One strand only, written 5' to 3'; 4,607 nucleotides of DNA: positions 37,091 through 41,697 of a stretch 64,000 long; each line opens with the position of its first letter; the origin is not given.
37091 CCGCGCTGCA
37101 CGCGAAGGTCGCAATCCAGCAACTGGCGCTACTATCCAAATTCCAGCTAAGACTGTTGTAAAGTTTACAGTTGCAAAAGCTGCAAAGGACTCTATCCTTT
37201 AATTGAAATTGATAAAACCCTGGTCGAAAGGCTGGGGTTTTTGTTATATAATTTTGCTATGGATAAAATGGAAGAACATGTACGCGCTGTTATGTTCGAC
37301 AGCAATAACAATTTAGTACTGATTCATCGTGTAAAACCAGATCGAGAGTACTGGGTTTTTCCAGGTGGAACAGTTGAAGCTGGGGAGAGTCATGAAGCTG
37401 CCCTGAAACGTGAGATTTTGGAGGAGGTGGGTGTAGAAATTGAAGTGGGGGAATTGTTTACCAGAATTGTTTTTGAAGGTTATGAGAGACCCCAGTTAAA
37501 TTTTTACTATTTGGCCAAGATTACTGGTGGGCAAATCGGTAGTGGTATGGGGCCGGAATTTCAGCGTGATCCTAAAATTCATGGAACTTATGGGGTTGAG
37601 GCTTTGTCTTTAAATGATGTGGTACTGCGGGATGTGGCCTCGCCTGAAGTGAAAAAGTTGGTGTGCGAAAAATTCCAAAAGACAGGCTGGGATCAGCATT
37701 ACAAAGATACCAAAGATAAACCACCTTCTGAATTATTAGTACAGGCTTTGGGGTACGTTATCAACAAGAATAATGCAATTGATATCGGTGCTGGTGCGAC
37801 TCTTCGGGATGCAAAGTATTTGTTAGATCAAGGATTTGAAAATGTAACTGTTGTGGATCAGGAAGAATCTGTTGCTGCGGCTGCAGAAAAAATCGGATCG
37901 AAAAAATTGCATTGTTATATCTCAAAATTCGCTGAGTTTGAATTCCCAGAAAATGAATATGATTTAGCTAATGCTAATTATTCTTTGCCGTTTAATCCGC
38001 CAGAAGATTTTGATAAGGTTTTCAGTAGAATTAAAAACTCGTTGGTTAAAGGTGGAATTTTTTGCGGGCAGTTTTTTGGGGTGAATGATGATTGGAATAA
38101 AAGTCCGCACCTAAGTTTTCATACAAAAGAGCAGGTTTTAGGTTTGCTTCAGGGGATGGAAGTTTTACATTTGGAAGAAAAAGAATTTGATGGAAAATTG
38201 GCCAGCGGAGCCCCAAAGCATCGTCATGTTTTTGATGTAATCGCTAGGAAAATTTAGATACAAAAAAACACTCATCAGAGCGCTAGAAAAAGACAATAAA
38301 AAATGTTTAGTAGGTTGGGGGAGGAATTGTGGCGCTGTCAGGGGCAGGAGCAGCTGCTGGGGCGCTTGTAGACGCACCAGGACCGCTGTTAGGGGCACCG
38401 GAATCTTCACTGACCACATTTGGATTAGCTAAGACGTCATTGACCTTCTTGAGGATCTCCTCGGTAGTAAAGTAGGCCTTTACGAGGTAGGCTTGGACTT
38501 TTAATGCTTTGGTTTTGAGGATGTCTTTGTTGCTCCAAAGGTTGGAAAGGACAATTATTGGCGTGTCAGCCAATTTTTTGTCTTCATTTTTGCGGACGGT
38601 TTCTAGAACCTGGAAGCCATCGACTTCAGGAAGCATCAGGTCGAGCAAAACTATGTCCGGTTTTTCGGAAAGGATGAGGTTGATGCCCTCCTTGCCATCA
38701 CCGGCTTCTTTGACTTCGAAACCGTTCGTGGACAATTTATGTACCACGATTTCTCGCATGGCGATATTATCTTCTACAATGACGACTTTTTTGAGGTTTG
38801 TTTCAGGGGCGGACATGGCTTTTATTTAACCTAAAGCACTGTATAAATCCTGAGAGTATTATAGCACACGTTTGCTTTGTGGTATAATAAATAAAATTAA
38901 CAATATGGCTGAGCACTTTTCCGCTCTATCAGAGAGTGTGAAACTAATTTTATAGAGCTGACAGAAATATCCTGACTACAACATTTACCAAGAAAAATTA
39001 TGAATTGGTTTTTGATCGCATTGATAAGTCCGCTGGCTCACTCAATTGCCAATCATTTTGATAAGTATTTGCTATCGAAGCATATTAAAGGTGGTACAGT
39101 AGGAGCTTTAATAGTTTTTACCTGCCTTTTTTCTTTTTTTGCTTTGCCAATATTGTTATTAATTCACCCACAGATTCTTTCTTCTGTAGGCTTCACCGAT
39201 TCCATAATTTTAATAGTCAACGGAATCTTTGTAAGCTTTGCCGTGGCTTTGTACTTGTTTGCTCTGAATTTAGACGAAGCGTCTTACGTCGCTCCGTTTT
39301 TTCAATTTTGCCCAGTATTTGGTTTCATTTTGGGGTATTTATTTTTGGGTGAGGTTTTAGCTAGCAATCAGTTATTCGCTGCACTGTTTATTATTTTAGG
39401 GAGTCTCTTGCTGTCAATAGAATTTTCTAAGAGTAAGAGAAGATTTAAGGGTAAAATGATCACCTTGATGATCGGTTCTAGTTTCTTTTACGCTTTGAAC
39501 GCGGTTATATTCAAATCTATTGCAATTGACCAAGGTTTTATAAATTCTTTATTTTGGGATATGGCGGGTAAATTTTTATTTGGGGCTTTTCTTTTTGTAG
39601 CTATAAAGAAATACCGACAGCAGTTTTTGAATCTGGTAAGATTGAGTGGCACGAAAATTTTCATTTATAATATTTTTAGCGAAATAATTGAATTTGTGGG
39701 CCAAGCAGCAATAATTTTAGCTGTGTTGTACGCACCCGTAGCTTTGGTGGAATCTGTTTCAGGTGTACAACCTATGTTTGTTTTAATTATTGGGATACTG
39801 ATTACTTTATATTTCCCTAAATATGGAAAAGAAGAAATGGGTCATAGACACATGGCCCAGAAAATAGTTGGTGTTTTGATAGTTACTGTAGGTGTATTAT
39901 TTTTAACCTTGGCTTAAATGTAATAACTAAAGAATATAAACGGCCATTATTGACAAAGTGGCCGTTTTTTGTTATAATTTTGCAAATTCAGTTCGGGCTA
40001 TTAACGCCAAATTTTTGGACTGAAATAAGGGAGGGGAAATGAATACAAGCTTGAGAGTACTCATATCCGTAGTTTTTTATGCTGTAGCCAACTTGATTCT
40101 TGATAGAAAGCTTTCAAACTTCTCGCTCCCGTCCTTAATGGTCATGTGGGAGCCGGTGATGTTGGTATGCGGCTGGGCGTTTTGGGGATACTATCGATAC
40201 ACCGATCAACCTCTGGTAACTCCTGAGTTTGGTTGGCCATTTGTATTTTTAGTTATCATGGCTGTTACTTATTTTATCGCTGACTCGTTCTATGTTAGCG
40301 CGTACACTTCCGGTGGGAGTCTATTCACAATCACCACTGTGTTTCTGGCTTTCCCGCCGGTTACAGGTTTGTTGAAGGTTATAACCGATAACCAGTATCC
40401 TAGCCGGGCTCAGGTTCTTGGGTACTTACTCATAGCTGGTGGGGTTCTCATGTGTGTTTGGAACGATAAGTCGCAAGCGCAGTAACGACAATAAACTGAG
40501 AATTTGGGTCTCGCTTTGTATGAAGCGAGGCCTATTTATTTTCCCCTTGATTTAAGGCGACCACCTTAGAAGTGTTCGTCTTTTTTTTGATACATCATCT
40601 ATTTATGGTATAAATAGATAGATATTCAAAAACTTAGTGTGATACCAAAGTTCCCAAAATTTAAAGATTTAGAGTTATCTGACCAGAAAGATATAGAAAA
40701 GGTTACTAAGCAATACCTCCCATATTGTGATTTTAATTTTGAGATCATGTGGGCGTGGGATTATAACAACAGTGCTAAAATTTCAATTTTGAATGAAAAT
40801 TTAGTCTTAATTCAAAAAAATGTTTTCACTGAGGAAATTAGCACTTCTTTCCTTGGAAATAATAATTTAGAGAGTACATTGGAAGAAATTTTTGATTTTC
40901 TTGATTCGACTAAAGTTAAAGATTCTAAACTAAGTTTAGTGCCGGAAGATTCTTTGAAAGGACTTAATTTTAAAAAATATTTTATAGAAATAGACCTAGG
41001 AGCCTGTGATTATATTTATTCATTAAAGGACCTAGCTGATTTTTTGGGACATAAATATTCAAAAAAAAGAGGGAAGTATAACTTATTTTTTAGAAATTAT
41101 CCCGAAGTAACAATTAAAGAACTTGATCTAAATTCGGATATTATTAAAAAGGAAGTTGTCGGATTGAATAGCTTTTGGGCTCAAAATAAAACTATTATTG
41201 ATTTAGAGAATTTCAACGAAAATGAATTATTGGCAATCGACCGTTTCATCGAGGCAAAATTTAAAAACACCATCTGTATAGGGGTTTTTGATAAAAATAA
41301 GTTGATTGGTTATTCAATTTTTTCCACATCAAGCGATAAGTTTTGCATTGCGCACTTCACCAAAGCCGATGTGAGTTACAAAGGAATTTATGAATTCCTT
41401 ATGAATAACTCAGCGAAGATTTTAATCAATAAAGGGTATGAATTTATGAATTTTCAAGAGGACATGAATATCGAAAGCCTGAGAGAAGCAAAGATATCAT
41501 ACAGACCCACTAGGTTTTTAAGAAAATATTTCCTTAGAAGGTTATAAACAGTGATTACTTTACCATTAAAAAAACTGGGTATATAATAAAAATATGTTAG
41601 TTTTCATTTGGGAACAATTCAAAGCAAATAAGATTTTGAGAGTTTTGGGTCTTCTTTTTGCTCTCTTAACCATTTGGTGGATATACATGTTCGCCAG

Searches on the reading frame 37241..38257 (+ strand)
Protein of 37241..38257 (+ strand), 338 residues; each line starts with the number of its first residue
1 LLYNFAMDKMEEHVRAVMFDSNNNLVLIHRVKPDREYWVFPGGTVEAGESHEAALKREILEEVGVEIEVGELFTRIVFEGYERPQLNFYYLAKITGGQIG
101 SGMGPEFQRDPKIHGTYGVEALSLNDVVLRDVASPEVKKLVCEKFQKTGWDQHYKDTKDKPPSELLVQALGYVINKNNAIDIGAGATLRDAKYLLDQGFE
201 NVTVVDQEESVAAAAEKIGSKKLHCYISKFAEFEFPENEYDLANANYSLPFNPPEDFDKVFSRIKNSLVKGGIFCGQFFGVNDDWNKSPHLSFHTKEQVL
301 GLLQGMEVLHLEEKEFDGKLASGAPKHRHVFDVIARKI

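Call 35: search_protein_families(library=pfam, proteins=[window:37241-38257:+], max_evalue=0.001)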
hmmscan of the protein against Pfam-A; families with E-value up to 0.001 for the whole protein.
window:37241-38257:+ (338 aa): 7 families
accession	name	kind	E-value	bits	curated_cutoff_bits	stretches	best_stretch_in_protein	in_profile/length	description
PF00293.34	NUDIX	-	5.3e-16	59.3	21.1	1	13-81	5-78/134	NUDIX domain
PF08241.18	Methyltransf_11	-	1.3e-07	32.6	21.2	1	181-275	2-94/95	Methyltransferase domain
PF13649.12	Methyltransf_25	-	5.5e-07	30.6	27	1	180-272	2-97/97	Methyltransferase domain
PF05891.18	Methyltransf_PK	-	2.9e-05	24.2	27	1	169-275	49-158/218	AdoMet dependent proline di-methyltransferase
PF13847.12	Methyltransf_31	-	0.00079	19.6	27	0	177-277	5-110/145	Methyltransferase domain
PF08242.18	Methyltransf_12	-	0.0009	20.4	30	0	181-274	2-98/98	Methyltransferase domain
PF22327.2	Nudt16-like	-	0.00096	19.6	27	0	40-70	37-68/161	U8 snoRNA-decapping enzyme-like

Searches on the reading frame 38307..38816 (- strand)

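Call 34: search_protein_families(library=pfam, proteins=[window:38307-38816:-], max_evalue=0.001)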
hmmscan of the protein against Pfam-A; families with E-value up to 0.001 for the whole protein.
window:38307-38816:- (169 aa): 1 family
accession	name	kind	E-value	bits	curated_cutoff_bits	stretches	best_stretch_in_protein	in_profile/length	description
PF00072.30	Response_reg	-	4.9e-20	72.2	30.2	1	11-125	1-110/111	Response regulator receiver domain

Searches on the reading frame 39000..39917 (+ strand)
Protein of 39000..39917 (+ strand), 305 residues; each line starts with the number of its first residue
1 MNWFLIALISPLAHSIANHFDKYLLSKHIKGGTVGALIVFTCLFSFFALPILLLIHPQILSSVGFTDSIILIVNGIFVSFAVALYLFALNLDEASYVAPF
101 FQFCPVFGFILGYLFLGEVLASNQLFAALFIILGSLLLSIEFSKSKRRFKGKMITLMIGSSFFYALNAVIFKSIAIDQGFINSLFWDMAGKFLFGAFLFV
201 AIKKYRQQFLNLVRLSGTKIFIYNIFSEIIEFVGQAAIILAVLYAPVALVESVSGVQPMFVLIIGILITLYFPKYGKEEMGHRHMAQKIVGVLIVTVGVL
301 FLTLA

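Call 108: search_protein_families(library=pfam, proteins=[window:39000-39917:+], max_evalue=0.001)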
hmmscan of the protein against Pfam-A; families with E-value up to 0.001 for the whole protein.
window:39000-39917:+ (305 aa): 1 family
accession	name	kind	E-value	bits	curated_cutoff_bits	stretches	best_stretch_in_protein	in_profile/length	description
PF00892.27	EamA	-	3.9e-12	47.1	28.2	1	3-139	3-134/135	EamA-like transporter family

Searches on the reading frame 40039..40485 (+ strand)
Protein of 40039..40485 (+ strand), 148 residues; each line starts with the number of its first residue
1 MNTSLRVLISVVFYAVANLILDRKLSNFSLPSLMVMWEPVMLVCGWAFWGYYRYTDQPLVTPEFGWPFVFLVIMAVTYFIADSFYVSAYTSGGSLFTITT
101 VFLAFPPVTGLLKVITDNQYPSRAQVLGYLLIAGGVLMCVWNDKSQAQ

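Call 34: search_protein_families(library=pfam, proteins=[window:40039-40485:+], max_evalue=0.001)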
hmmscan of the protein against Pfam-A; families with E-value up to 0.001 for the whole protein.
window:40039-40485:+ (148 aa): 1 family
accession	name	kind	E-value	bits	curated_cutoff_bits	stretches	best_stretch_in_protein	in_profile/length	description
PF00892.27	EamA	-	0.00053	20.7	28.2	1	7-139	7-133/135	EamA-like transporter family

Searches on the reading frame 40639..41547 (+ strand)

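Call 108: search_protein_families(library=pfam, proteins=[window:40639-41547:+], max_evalue=0.001)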
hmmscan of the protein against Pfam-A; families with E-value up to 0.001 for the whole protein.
window:40639-41547:+ (302 aa): 1 family
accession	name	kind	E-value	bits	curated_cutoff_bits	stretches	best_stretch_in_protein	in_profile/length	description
PF09924.15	LPG_synthase_C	-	7.6e-20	71.6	27.5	1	117-299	94-297/298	Phosphatidylglycerol lysyltransferase, C-terminal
